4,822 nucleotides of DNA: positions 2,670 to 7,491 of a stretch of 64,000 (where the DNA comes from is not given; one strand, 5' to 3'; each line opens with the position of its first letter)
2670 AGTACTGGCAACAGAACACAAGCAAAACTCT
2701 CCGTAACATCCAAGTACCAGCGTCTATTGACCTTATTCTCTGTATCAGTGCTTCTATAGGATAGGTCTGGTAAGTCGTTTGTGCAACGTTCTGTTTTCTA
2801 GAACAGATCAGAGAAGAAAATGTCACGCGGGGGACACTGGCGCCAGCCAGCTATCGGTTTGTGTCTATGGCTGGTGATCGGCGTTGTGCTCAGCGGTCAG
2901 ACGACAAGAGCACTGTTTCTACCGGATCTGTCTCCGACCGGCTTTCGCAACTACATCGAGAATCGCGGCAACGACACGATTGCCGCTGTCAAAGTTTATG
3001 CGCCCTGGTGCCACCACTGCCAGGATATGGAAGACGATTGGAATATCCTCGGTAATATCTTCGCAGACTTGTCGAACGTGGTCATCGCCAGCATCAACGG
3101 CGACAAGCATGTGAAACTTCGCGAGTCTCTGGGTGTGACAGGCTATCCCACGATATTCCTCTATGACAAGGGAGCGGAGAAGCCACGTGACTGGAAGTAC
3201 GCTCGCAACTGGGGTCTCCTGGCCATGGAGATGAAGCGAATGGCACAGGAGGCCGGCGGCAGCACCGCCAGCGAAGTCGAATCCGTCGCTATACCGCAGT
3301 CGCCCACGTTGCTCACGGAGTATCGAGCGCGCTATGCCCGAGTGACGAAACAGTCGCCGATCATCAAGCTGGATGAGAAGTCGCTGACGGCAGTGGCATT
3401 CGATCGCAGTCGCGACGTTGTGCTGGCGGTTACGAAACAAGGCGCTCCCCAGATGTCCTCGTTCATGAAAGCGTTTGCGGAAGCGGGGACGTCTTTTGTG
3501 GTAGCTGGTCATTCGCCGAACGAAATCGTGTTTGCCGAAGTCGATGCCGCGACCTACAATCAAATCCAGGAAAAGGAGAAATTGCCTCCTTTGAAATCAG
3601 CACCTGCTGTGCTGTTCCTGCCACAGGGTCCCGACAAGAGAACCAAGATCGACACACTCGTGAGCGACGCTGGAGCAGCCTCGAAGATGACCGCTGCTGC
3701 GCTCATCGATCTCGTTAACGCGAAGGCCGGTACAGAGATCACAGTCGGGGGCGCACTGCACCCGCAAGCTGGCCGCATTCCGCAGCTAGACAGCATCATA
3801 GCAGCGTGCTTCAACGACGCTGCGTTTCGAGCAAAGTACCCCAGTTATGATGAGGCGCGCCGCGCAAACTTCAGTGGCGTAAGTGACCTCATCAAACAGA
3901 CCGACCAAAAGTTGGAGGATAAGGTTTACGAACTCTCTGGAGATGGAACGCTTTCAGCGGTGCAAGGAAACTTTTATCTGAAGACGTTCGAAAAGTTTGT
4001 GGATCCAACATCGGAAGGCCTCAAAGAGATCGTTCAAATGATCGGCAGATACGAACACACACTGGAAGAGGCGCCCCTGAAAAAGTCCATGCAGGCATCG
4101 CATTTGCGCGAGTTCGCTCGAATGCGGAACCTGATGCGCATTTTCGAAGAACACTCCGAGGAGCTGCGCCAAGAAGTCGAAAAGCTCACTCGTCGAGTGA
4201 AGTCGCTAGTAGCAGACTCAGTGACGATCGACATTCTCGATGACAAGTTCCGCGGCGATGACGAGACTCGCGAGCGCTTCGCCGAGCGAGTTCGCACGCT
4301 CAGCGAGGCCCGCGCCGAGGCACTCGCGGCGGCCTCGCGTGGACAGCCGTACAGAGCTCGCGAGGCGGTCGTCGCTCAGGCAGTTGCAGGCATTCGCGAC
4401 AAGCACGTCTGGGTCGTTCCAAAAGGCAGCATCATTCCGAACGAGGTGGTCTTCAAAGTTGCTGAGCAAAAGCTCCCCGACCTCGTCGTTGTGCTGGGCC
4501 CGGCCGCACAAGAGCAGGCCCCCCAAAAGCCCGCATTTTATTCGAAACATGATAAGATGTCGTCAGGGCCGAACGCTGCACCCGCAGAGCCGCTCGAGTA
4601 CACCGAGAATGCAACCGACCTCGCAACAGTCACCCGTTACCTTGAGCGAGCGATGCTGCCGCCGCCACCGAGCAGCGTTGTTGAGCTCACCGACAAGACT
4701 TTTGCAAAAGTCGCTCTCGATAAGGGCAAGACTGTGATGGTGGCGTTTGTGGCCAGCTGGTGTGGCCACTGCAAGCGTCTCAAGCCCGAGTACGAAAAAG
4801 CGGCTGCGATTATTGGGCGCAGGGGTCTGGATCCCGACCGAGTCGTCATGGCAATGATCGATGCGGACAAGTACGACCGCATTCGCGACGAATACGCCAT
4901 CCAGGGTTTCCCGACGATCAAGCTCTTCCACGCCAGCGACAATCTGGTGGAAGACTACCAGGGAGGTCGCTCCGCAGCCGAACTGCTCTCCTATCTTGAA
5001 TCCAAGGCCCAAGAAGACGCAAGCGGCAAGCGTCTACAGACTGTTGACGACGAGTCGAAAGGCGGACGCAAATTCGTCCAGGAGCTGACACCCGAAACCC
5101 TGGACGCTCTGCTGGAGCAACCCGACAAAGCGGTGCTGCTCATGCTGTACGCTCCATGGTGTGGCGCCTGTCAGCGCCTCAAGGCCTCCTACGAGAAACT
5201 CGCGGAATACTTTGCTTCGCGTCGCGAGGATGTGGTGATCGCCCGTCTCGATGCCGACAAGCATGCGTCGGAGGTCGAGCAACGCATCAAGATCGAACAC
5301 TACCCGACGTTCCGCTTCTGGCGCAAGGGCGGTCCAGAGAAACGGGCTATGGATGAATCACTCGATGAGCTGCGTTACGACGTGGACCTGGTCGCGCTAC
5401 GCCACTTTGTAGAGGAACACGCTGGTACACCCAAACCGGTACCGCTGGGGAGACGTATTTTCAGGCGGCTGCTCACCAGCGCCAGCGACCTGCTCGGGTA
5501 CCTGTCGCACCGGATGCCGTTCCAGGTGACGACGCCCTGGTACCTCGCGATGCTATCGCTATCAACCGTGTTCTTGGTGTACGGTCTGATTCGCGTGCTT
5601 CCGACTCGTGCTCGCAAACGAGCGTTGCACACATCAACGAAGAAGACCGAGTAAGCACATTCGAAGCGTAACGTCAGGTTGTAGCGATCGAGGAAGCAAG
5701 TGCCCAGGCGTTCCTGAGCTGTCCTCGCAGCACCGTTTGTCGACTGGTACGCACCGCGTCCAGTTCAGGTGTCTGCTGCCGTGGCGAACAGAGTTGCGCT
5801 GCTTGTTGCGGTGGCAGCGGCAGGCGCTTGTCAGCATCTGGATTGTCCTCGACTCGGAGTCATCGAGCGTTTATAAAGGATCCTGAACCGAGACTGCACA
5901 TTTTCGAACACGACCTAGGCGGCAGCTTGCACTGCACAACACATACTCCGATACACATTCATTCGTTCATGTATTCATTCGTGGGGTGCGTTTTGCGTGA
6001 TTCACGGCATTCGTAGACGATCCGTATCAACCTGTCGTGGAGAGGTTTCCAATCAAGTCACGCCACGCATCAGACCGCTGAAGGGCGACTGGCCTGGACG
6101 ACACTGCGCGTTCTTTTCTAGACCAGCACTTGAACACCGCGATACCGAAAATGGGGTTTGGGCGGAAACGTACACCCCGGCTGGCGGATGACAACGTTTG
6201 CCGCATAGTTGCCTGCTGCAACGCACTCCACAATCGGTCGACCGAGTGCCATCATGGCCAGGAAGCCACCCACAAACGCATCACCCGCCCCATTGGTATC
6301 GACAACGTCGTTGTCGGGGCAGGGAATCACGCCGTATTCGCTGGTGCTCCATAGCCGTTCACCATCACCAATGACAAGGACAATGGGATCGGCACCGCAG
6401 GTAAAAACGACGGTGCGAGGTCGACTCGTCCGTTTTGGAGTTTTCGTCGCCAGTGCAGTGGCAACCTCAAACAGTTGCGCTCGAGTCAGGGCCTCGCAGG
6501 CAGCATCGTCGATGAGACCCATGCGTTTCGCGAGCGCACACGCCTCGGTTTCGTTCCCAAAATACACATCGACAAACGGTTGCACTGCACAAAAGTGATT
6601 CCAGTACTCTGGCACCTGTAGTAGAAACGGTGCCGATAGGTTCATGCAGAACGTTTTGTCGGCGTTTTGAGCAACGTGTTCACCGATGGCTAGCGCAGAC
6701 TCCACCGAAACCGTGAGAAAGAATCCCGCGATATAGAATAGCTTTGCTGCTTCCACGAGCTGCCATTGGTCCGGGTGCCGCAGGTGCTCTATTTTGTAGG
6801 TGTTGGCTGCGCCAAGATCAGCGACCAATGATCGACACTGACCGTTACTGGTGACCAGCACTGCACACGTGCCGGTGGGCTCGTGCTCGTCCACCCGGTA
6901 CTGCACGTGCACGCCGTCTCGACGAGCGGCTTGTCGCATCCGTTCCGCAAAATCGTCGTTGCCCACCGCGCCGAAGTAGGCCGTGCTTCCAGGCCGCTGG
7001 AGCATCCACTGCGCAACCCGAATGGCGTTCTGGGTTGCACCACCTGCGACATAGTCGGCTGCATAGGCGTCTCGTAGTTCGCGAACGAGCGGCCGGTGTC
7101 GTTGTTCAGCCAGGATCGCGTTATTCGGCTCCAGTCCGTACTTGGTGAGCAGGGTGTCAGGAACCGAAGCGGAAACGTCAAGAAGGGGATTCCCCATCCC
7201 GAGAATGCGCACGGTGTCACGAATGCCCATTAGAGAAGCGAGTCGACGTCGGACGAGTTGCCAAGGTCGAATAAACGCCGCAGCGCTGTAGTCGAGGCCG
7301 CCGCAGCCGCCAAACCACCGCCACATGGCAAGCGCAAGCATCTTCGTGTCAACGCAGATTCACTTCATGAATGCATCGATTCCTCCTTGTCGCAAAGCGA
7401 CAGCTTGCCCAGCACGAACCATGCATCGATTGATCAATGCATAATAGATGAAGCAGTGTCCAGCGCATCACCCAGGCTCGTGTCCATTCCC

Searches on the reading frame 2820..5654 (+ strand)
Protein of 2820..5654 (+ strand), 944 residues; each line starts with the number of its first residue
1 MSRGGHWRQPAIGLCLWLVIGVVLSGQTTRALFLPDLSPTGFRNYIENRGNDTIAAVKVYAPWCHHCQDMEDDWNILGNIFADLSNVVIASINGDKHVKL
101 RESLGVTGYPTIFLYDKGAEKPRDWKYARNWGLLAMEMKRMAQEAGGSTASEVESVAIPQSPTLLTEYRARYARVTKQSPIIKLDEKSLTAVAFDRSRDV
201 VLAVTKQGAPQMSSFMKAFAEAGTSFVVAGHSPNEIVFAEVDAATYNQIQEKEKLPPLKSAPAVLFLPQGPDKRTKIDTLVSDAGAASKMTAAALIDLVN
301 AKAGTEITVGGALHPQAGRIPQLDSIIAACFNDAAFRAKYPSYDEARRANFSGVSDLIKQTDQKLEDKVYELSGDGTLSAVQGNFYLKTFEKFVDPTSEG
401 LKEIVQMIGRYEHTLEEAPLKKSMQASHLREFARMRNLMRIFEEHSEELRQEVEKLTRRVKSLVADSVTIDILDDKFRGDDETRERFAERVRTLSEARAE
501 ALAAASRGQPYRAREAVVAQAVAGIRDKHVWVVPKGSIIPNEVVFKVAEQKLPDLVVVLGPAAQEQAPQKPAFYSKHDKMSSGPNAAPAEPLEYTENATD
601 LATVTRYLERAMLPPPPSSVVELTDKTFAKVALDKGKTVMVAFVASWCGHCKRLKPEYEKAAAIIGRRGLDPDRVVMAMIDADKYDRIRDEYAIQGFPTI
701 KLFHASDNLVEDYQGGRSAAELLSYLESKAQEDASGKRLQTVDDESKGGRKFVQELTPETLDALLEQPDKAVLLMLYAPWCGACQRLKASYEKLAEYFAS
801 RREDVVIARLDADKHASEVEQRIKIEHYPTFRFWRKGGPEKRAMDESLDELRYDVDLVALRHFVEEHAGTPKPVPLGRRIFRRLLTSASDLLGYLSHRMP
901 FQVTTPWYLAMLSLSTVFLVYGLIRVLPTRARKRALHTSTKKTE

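Call 6: search_protein_families(library=pfam, proteins=[window:2820-5654:+])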
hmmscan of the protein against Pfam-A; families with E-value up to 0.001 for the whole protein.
window:2820-5654:+ (944 aa): 7 families
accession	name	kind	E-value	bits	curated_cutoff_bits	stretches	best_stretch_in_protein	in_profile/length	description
PF00085.26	Thioredoxin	-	1.8e-59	198.6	23.5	3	620-727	2-102/103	Thioredoxin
PF04756.19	OST3_OST6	-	1.3e-18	67.9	27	2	619-733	12-141/294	OST3 / OST6 family, transporter family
PF13098.12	Thioredoxin_2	-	2.8e-18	66.6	27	1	634-726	3-104/104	Thioredoxin-like domain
PF13899.12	Thioredoxin_7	-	6.3e-13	49.1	27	1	765-832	13-79/83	Thioredoxin-like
PF00578.27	AhpC-TSA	-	4e-09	36.9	26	0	768-819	24-76/124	AhpC/TSA family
PF13905.12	Thioredoxin_8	-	9.4e-08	32.7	27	0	770-824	2-55/94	Thioredoxin-like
PF08534.16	Redoxin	-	1.1e-07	32.2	26.6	0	628-684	18-74/148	Redoxin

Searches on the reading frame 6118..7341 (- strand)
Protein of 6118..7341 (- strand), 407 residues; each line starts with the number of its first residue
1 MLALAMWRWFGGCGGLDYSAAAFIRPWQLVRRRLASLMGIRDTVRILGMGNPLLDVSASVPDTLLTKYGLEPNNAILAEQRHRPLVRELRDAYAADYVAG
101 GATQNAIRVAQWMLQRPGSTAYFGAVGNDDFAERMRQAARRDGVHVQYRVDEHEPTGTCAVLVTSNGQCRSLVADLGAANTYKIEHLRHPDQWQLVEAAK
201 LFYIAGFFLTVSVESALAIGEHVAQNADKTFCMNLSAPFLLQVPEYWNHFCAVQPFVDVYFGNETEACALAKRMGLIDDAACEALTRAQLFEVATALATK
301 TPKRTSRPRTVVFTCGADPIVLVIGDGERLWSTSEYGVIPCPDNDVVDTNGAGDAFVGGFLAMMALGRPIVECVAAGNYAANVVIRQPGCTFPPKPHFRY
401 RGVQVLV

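Call 6: search_protein_families(library=pfam, proteins=[window:6118-7341:-])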
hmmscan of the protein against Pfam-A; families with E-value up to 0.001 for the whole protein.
window:6118-7341:- (407 aa): 1 family
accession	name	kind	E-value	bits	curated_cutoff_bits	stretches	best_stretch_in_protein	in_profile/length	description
PF00294.29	PfkB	-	1.9e-58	198.6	25.8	1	65-393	4-298/302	pfkB family carbohydrate kinase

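Call 9: find_encoding_contigs(protein=window:6118-7341:-, flank=2000, max_places=3)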
Protein window:6118-7341:- (407 aa): 24 contigs read that carry it; 3 places shown.
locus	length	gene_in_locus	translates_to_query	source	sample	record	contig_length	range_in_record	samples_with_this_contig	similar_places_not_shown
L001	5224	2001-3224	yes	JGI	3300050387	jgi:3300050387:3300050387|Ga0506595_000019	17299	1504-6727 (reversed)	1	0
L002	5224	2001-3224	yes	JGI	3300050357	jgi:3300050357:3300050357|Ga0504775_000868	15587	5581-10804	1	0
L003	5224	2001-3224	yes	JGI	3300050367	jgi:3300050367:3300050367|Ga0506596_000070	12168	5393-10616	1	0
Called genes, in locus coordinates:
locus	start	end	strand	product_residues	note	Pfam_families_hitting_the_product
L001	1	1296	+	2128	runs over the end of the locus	PF02145:Rap_GAP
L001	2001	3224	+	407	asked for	PF00294:PfkB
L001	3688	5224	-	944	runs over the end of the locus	PF00085:Thioredoxin, PF00578:AhpC-TSA (faint), PF04756:OST3_OST6 (faint), PF08534:Redoxin (faint), PF13899:Thioredoxin_7 (faint), PF00085:Thioredoxin, PF13098:Thioredoxin_2, PF00085:Thioredoxin, +1 more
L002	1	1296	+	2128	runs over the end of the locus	PF02145:Rap_GAP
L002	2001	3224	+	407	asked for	PF00294:PfkB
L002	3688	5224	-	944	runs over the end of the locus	PF00085:Thioredoxin, PF00578:AhpC-TSA (faint), PF04756:OST3_OST6 (faint), PF08534:Redoxin (faint), PF13899:Thioredoxin_7 (faint), PF00085:Thioredoxin, PF13098:Thioredoxin_2, PF00085:Thioredoxin, +1 more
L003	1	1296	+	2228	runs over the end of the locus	?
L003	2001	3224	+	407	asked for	PF00294:PfkB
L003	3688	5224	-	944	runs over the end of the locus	PF00085:Thioredoxin, PF00578:AhpC-TSA (faint), PF04756:OST3_OST6 (faint), PF08534:Redoxin (faint), PF13899:Thioredoxin_7 (faint), PF00085:Thioredoxin, PF13098:Thioredoxin_2, PF00085:Thioredoxin, +1 more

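Call 11: list_cluster_members(proteins=[window:6118-7341:-, window:41052-42305:-, P0001])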
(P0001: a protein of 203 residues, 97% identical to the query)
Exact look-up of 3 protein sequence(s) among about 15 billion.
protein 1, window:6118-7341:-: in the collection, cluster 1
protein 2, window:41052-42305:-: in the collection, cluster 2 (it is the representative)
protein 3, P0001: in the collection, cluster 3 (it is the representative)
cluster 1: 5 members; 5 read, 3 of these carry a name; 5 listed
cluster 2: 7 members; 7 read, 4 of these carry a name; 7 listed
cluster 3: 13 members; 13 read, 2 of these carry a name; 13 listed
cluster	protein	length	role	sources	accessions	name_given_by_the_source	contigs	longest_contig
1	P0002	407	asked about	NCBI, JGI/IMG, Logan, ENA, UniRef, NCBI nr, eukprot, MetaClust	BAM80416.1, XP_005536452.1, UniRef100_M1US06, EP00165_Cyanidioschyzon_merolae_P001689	probable adenosine kinase [Cyanidioschyzon merolae strain 10D] | adenosine kinase | Adenosine kinase n=1 Tax=Cyanidioschyzon merolae (strain NIES-3377 / 10D) TaxID=280699 ...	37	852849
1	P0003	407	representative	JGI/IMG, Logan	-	adenosine kinase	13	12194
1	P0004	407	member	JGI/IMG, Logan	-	adenosine kinase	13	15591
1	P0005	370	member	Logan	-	-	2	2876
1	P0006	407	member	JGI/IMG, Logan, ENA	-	-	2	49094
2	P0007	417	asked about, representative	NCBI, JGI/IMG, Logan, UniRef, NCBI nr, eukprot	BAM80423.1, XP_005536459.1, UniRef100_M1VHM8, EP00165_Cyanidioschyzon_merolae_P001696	eukaryotic translation initiation factor eIF-4A [Cyanidioschyzon merolae strain 10D] | translation initiation factor 4A | RNA helicase n=1 Tax=Cyanidioschyzon merolae (strain NIES-3377 / 10D) TaxID=280699 ...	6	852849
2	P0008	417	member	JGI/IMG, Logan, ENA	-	translation initiation factor 4A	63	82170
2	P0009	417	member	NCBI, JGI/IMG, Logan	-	translation initiation factor 4A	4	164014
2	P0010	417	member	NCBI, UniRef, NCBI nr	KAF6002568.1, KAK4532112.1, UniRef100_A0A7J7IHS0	hypothetical protein CCYA_CCYA10G2969 [Cyanidiococcus yangmingshanensis] | RNA helicase n=1 Tax=Cyanidiococcus yangmingshanensis TaxID=2690220 RepID=A0A7J7IHS0_9RHOD | Eukaryotic initiation factor 4A-I [Cyanidiococcus yangmingshanensis]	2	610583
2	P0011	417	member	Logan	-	-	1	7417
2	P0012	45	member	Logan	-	-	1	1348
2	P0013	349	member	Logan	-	-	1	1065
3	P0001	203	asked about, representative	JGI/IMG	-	hypothetical protein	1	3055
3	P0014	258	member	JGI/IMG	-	hypothetical protein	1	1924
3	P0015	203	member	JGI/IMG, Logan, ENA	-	-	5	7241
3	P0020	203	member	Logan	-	-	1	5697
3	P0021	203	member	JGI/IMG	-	-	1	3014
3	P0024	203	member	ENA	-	-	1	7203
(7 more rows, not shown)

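Call 26: find_encoding_contigs(protein=P0014, flank=3000, max_places=6)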
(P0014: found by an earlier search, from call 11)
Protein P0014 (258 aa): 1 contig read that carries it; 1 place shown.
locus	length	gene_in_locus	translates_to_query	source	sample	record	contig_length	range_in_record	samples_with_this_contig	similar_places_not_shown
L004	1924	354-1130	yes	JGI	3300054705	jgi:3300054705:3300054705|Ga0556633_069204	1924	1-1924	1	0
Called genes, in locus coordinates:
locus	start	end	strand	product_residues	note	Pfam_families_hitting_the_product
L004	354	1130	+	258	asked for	-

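Call 31: find_encoding_contigs(protein=P0021, flank=3000, max_places=3)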
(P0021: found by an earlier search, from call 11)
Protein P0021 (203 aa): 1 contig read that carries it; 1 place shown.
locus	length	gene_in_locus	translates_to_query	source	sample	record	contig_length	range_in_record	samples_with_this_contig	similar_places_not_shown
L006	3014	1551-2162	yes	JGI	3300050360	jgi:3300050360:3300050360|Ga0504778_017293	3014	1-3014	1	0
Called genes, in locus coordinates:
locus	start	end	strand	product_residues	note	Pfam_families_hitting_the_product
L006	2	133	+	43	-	?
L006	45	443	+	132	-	-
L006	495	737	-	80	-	PF01423:LSM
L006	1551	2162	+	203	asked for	-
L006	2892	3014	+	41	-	?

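Call 32: find_encoding_contigs(protein=P0020, flank=3000, max_places=3)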
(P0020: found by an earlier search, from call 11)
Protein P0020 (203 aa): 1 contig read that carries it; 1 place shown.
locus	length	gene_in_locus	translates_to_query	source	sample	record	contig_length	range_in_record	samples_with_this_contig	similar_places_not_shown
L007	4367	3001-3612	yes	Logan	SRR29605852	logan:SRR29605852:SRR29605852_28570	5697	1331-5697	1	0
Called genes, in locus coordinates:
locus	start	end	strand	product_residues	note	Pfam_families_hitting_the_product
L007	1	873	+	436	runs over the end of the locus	-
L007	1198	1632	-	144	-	-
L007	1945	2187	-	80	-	PF01423:LSM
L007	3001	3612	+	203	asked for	-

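Call 33: find_encoding_contigs(protein=P0024, flank=3000, max_places=3)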
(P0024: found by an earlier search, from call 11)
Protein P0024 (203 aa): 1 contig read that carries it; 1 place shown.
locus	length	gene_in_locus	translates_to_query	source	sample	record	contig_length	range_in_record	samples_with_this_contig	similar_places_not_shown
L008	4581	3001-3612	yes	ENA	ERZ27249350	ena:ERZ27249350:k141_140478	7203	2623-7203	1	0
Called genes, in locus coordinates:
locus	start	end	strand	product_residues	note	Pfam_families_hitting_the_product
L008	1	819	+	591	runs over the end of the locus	-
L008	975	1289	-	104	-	-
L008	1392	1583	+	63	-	-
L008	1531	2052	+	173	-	-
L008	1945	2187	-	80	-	PF01423:LSM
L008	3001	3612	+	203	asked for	-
